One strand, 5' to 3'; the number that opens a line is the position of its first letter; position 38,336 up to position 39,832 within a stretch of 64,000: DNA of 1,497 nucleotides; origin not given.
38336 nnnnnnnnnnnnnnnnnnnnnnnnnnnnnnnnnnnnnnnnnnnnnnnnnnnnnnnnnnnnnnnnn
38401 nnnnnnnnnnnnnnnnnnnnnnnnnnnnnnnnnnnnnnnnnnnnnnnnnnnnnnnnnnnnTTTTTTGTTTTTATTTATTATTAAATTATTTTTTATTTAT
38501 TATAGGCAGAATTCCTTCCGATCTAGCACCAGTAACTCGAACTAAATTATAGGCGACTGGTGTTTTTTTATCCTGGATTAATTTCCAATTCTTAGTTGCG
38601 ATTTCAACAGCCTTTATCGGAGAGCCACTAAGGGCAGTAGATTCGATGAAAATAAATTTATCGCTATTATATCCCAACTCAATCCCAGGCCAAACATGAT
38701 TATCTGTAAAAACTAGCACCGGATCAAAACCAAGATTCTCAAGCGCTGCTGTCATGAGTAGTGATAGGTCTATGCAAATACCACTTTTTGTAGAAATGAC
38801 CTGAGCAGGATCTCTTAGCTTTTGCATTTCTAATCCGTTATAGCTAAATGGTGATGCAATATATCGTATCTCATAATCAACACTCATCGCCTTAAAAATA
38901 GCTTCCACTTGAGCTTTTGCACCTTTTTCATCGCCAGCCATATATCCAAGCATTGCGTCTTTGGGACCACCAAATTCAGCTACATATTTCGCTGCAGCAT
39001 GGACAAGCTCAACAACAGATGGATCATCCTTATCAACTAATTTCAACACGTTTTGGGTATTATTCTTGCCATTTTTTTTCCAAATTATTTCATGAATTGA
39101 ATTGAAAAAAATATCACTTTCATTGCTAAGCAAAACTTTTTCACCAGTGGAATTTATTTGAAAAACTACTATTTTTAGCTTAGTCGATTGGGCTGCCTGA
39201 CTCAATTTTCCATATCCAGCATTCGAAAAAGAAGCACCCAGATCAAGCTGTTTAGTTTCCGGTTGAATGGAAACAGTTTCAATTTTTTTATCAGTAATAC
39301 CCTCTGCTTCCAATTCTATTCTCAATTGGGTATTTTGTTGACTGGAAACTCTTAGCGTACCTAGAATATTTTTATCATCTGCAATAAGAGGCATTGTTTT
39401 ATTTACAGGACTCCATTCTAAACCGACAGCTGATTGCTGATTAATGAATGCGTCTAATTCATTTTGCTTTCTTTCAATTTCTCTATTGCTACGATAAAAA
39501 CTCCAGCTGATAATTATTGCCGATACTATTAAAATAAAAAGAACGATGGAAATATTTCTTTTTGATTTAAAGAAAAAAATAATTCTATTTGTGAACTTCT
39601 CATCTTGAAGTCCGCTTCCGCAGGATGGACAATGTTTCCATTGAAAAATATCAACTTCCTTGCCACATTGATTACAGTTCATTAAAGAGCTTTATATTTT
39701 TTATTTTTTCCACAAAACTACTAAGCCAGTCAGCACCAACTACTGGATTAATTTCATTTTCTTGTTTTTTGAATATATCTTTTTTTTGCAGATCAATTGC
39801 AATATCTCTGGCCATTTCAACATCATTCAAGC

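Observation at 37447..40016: Three-gene operon: small secreted protein plus two zinc-ribbon single-pass membrane proteins, one with an extracellular transglutaminase-like protease domain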

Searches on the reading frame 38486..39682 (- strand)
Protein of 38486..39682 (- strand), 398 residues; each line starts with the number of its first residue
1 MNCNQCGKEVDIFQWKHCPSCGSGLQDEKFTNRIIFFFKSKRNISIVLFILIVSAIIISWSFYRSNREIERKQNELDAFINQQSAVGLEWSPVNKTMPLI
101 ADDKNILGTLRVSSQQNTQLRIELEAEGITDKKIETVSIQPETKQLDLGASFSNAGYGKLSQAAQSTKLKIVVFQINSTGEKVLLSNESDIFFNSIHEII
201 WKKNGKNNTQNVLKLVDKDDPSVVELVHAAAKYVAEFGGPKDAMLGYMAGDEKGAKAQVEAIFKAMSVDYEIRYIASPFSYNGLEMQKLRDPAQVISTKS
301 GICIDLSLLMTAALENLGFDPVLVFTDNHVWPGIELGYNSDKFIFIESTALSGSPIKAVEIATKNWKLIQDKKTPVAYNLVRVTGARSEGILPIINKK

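Call 3: search_protein_families(library=pfam, proteins=[window:38486-39682:-], max_evalue=0.1)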
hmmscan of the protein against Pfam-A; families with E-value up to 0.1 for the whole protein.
window:38486-39682:- (398 aa): 6 families
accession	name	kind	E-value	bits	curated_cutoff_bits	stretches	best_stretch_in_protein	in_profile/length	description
PF04473.18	DUF553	-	0.00017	21.5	20.5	1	267-325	29-86/140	Transglutaminase-like domain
PF13248.11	Zn_ribbon_3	-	0.0028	17.5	27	1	2-24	4-25/26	zinc-ribbon domain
PF01841.26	Transglut_core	-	0.0058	17.3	23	1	273-320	23-71/108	Transglutaminase-like superfamily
PF24460.1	DUF7575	-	0.0093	15.7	28.5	0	2-11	5-14/28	Domain of unknown function (DUF7575)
PF09723.15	Zn_ribbon_8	-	0.028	14.9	34.4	1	2-23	7-34/41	Zinc ribbon domain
PF12773.13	DZR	-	0.066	13.8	27.3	0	3-26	15-35/45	Double zinc ribbon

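Call 4: search_protein_families(library=ncbifam, proteins=[window:38486-39682:-], max_evalue=0.1)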
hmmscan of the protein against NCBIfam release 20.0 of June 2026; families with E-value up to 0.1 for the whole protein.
window:38486-39682:- (398 aa): 2 families
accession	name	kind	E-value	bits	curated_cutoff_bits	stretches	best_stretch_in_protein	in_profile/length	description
NF058533.1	antiphage_ProA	equivalog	1.7e-25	88.8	1500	1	115-338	25-239/1903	anti-phage protein ProA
NF040944.1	MYPE2350_fam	equivalog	0.028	14.9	50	1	46-120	16-90/128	MYPE2350 family membrane protein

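Call 5: search_protein_families(library=padloc, proteins=[window:38486-39682:-], max_evalue=0.1)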
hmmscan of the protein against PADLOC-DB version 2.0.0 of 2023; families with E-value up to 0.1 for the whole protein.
window:38486-39682:- (398 aa): 0 families

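Call 6: search_solved_structures(query=window:38486-39682:-, max_evalue=1, show_alignments=3)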
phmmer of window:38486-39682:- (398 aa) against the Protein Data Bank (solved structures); distinct sequences matched with E-value up to 1: 0.

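Call 7: find_homologous_proteins(query=window:38486-39682:-)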
Query window:38486-39682:- (398 aa): 7 proteins with E <= 0.001 among 3380 candidates.
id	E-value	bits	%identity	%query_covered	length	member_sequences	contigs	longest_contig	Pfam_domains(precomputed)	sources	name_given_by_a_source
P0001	2.0e-252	855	95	100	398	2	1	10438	-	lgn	-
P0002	4.2e-159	548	70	88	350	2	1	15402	-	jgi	jgi:hypothetical protein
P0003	5.4e-131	455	52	99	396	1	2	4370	-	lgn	-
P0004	5.1e-119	416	47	99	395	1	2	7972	-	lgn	-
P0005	1.6e-109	385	48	99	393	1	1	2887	-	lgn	-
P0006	4.7e-107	377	47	99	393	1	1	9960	-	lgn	-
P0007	1.6e-97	345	50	85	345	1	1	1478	-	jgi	jgi:hypothetical protein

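Call 12: find_encoding_contigs(protein=P0002, flank=6000, max_places=3)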
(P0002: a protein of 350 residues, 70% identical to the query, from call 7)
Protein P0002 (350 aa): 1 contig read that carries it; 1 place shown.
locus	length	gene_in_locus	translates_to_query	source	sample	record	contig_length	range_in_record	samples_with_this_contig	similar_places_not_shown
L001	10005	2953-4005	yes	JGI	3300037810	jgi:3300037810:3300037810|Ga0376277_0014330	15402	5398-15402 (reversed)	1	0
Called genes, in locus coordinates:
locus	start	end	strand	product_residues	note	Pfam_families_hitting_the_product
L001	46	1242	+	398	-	PF06202:GDE_C (faint), PF12899:Glyco_hydro_100 (faint), PF01204:Trehalase (faint)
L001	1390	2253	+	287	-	-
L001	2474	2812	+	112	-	-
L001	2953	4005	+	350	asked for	-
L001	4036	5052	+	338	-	-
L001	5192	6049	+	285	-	PF00561:Abhydrolase_1, PF12146:Hydrolase_4, PF12697:Abhydrolase_6, PF20408:Abhydrolase_11 (faint)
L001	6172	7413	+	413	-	PF13439:Glyco_transf_4, PF13477:Glyco_trans_4_2 (faint), PF13579:Glyco_trans_4_4, PF00534:Glycos_transf_1, PF13692:Glyco_trans_1_4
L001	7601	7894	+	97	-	-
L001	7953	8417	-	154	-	PF00583:Acetyltransf_1, PF13673:Acetyltransf_10, PF13508:Acetyltransf_7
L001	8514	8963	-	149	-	PF00583:Acetyltransf_1, PF13673:Acetyltransf_10, PF13508:Acetyltransf_7, PF08445:FR47 (weak)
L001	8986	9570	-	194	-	PF01966:HD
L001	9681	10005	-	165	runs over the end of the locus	PF00583:Acetyltransf_1, PF13673:Acetyltransf_10, PF13508:Acetyltransf_7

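Call 13: find_encoding_contigs(protein=P0006, flank=6000, max_places=3)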
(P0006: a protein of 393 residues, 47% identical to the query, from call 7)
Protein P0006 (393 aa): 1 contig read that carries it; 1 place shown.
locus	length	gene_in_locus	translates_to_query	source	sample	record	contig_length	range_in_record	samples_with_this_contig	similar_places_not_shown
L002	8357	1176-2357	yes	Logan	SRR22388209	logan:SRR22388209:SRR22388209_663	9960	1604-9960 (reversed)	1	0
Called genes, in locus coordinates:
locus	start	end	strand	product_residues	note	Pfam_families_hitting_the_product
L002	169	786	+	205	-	PF05635:23S_rRNA_IVP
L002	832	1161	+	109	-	-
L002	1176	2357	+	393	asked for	-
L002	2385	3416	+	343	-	PF13240:Zn_Ribbon_1 (weak)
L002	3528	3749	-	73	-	-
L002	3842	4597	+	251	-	PF01026:TatD_DNase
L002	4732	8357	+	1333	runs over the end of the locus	-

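Call 14: find_encoding_contigs(protein=P0004, flank=6000, max_places=3)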
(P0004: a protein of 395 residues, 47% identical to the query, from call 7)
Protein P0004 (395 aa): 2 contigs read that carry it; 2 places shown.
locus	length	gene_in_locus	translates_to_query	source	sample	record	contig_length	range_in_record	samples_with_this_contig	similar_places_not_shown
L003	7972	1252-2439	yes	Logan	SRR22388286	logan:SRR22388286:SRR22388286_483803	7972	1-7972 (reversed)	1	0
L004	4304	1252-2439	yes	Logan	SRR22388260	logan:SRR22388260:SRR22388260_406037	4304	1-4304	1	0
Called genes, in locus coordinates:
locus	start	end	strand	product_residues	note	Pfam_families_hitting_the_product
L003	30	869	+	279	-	PF01026:TatD_DNase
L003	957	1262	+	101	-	-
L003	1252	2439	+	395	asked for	-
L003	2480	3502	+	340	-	-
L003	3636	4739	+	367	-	PF01145:Band_7, PF13421:Band_7_1 (faint)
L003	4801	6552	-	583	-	PF00999:Na_H_Exchanger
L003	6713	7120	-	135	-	-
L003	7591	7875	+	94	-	PF09527:ATPase_gene1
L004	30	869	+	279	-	PF01026:TatD_DNase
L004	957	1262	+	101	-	-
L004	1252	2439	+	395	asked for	-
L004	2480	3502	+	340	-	-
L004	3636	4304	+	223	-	?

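Call 22: predict_structure(alignment_id=A1)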
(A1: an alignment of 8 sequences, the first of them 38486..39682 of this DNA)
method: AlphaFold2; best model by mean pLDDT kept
length: 398 residues; sequences in the alignment: 8
mean_pLDDT: 68.7   pTM: 0.47
mean pLDDT of the five models: 68.7, 64.7, 64.4, 59.4, 56.2
residues with pLDDT >= 90: 33; 70-90: 187; 50-70: 107; < 50: 71
segments of 3 or more residues with pLDDT < 50: 97-103, 197-215, 273-304, 389-398
pLDDT, mean of each block of 10 residues (from residue 1): 73 69 62 59 79 85 80 68 72 58 67 88 90 91 87 73 68 88 88 53 45 51 77 84 61 86 78 41 30 29 55 81 64 80 76 72 76 64 59 34
secondary structure, 60 per line:
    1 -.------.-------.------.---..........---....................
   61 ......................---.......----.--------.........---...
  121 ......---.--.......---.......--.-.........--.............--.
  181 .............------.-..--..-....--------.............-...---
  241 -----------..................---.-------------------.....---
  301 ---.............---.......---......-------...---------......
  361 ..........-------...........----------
elements in order: H28-37 H41-82 E86-92 E106-114 E118-126 E133-139 E143-149 H154-162 E165-177 E180-193 H209-212 H221-233 H252-269 H293-297 H304-316 E320-326 E330-335 E343-345 H355-370 E378-382 H383-388

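Call 23: search_protein_representatives(alignment_id=A1)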
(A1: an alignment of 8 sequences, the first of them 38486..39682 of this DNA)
Query: 8 sequences, 395 profile positions. Proteins with E-value up to 0.001 (for the whole library): 3173; up to 1e-10: 676; up to 1e-30: 16. The best 150 are listed.
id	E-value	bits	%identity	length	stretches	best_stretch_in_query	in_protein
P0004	1.2e-202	689.6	-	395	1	1-395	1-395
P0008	2.5e-130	451.5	-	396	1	1-393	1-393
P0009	1.4e-109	383.2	-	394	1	1-395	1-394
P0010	6.6e-87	308.5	-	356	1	43-394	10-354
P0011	3.0e-85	303.1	-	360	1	50-395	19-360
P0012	5.1e-81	289.1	-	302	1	1-298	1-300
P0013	1.4e-57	212.0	-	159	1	234-395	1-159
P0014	1.7e-50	188.6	-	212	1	1-209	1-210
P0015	1.5e-49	185.5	-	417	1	82-392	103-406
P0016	1.1e-45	172.8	-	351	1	52-394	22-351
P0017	1.8e-41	158.9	-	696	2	115-393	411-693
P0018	6.3e-38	147.2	-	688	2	111-393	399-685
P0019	7.1e-36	140.5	-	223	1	167-393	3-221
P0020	3.4e-32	128.4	-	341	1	97-393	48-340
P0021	8.5e-32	127.0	-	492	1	84-354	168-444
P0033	4.8e-28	114.7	-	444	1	75-386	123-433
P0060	1.6e-23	99.8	-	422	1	16-368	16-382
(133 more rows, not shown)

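Call 25: search_protein_families(library=pfam, alignment_id=A4, max_evalue=0.001)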
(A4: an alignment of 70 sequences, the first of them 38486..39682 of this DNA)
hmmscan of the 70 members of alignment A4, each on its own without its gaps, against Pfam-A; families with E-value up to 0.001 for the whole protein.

A. member 1, window:38486-39682:- (398 aa): 1 family
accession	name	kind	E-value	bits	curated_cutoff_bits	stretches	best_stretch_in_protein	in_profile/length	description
PF04473.18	DUF553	-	0.00017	21.5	20.5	1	267-325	29-86/140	Transglutaminase-like domain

B. families by the number of members that match (of 70 scanned): 22 families
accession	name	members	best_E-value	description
PF04473.18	DUF553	21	6.1e-06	Transglutaminase-like domain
PF13240.11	Zn_Ribbon_1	15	1e-11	zinc-ribbon domain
PF01841.26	Transglut_core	10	4.5e-08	Transglutaminase-like superfamily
PF13248.11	Zn_ribbon_3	9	3.5e-06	zinc-ribbon domain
PF13369.12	Transglut_core2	6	4.1e-05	Transglutaminase-like superfamily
PF12773.13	DZR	5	1.4e-09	Double zinc ribbon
PF24460.1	DUF7575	4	2.4e-05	Domain of unknown function (DUF7575)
PF10571.15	UPF0547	2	0.0004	Uncharacterised protein family UPF0547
PF05048.19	NosD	1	2e-75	Periplasmic copper-binding protein (NosD)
PF13229.12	Beta_helix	1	3.7e-65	Right handed beta helix region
PF00754.31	F5_F8_type_C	1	7.1e-21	F5/8 type C domain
PF07738.19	Sad1_UNC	1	7.5e-15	Sad1 / UNC-like C-terminal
PF18911.6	PKD_4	1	1e-10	PKD domain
PF22633.2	F5_F8_type_C_2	1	3.2e-09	NedA-like, galactose-binding domain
PF13424.12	TPR_12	1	7.2e-07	Tetratricopeptide repeat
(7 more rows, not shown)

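Call 26: search_protein_families(library=ncbifam, alignment_id=A4, max_evalue=0.001)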
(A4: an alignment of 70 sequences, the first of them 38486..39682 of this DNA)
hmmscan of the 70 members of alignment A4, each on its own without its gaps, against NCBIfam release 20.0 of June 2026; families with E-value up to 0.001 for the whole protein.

A. member 1, window:38486-39682:- (398 aa): 1 family
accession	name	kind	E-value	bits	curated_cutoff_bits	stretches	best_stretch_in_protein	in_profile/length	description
NF058533.1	antiphage_ProA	equivalog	1.7e-25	88.8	1500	1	115-338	25-239/1903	anti-phage protein ProA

B. families by the number of members that match (of 70 scanned): 19 families
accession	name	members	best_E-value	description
NF058533.1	antiphage_ProA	70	1.8e-49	anti-phage protein ProA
NF033761.1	gliding_GltJ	6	5.6e-05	adventurous gliding motility protein GltJ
TIGR03804.1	para_beta_helix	1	2.6e-51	parallel beta-helix repeat protein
TIGR04247.1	NosD_copper_fam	1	6.7e-41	nitrous oxide reductase family maturation protein NosD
TIGR03805.1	beta_helix_1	1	4.1e-15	parallel beta-helix domain-containing protein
TIGR02037.1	degP_htrA_DO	1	8e-11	Do family serine endopeptidase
NF053815.1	teico_TcaA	1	6.5e-08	membrane-associated protein TcaA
TIGR02038.1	protease_degS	1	2e-07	outer membrane-stress sensor serine endopeptidase DegS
NF040960.1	MamE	1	1.6e-05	magnetosome formation protease MamE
TIGR00168.2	infC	1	2.7e-05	translation initiation factor IF-3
NF045510.1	4Cys_prefix_kin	1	3.3e-05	4-Cys prefix domain-containing protein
NF005411.0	PRK06975.1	1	0.00012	fused uroporphyrinogen-III synthase HemD/membrane protein HemX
NF011149.0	PRK14559.1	1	0.00012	serine/threonine phosphatase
NF003145.0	PRK04073.1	1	0.00039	ornithine--oxo-acid transaminase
NF033483.0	PknB_PASTA_kin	1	0.00049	Stk1 family PASTA domain-containing Ser/Thr kinase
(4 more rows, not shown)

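Call 38: find_encoding_contigs(protein=P0015, flank=5000, max_places=2)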
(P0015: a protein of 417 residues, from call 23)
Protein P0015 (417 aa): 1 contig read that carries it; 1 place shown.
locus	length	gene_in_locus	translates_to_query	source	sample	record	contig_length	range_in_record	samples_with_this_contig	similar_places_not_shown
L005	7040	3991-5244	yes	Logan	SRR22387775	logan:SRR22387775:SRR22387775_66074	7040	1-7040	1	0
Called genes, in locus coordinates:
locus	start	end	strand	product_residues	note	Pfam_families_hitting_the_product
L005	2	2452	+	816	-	?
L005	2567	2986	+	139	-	-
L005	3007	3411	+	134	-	-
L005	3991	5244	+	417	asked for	PF04473:DUF553 (weak)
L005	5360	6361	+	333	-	PF13240:Zn_Ribbon_1 (weak), PF13248:Zn_ribbon_3 (weak)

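Call 39: find_encoding_contigs(protein=P0017, flank=5000, max_places=2)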
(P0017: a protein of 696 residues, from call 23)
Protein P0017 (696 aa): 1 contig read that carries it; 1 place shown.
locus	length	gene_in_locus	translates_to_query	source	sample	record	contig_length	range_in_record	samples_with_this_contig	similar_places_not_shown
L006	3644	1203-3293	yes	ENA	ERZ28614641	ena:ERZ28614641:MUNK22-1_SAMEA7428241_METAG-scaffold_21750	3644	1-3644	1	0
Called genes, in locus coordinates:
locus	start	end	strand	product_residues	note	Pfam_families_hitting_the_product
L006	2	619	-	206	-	?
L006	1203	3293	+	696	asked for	PF01841:Transglut_core (faint)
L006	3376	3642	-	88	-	?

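Call 44: find_related_loci(query=A1, collection=genome_contigs, flank=6000)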
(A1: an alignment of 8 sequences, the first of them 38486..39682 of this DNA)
Query A1 (398 aa) in genome_contigs; peptide patterns used: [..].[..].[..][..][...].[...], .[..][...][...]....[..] (x = any residue, [..] = any of these).
118 stretches matched a pattern, but none encodes a relative of the query by tblastn (E <= 1e-3).

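Call 46: predict_structure(alignment_id=A4)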
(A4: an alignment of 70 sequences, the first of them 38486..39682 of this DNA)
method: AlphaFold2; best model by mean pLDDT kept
length: 398 residues; sequences in the alignment: 70
mean_pLDDT: 93.3   pTM: 0.78
mean pLDDT of the five models: 93.3, 93.4, 93.1, 92.8, 92.4
residues with pLDDT >= 90: 312; 70-90: 81; 50-70: 5; < 50: 0
segments of 3 or more residues with pLDDT < 50: none
pLDDT, mean of each block of 10 residues (from residue 1): 88 86 80 79 89 95 95 86 85 96 92 97 98 98 97 95 96 96 97 96 92 97 98 96 89 96 98 90 90 98 98 98 96 93 98 98 96 93 96 79
secondary structure, 60 per line:
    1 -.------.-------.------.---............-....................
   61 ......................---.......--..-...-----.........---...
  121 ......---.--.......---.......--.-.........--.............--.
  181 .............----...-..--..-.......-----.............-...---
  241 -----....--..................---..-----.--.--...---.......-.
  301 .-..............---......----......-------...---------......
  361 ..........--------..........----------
elements in order: H28-39 H41-82 E86-92 E106-114 E118-126 E133-139 E143-149 H154-162 E165-177 E180-193 E198-200 H209-215 H221-233 H246-249 H252-269 E286-288 H292-298 H303-316 E320-325 E330-335 E343-345 H355-370 E379-382 H383-388
